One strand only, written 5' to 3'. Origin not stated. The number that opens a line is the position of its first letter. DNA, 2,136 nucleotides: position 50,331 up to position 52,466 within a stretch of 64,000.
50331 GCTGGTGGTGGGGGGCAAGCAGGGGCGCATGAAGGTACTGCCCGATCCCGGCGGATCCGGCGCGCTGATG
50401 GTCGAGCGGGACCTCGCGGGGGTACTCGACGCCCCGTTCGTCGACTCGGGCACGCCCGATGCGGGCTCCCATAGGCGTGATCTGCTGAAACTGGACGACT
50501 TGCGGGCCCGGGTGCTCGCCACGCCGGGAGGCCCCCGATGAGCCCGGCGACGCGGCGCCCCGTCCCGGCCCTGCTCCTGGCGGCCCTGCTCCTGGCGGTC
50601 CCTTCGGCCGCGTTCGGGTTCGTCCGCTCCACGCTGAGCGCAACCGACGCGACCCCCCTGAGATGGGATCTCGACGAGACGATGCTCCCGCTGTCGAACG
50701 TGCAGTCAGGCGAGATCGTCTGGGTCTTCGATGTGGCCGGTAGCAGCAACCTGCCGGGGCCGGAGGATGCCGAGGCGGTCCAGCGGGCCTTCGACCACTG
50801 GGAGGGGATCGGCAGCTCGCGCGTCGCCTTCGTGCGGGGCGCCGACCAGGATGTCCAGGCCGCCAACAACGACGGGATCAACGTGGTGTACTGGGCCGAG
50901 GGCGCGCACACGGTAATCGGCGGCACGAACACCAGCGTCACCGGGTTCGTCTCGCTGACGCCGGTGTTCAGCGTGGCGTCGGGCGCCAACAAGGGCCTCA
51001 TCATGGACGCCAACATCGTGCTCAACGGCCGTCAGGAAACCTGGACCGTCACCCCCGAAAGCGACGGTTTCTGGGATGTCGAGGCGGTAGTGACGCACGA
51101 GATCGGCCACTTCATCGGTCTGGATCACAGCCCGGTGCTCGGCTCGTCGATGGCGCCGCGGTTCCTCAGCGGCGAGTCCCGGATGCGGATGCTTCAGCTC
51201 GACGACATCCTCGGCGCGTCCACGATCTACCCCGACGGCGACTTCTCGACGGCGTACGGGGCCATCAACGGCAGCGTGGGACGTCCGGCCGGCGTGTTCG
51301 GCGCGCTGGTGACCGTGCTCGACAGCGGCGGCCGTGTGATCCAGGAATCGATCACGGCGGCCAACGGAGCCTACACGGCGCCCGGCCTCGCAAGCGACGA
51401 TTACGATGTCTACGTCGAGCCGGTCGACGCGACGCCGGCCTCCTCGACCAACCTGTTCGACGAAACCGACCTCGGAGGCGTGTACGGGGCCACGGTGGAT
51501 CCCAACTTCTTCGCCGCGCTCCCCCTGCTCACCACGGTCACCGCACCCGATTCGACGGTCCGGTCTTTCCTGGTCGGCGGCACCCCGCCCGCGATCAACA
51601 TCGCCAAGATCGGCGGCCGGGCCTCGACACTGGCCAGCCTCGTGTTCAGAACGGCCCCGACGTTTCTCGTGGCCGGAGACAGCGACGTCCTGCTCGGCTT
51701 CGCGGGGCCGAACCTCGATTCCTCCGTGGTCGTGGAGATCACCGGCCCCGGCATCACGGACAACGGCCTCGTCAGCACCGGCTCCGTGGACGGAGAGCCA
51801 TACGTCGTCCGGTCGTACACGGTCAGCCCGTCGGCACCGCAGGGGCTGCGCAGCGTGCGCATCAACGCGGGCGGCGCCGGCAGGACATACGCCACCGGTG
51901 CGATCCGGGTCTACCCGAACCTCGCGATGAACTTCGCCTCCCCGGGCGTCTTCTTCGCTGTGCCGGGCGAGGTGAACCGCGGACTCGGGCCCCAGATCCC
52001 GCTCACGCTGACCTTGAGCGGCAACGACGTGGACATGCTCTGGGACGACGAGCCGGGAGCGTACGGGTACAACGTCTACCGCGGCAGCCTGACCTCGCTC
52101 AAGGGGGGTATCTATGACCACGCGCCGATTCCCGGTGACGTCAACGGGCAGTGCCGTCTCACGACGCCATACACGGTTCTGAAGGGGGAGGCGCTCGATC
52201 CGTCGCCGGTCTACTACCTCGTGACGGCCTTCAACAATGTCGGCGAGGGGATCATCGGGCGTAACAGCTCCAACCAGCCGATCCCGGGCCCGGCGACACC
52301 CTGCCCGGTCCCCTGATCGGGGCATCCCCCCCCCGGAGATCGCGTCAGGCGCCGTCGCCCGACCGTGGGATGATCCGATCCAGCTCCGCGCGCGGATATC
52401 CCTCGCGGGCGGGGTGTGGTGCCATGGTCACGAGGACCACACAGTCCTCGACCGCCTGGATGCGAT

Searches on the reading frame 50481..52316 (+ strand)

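Call 68: search_protein_families(library=pfam, proteins=[window:50481-52316:+], max_evalue=0.00001)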
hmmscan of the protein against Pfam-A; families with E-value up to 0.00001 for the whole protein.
window:50481-52316:+ (611 aa): 1 family
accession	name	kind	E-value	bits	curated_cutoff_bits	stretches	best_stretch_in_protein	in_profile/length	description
PF00413.30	Peptidase_M10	-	4.7e-12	46.5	24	1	172-250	81-158/159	Matrixin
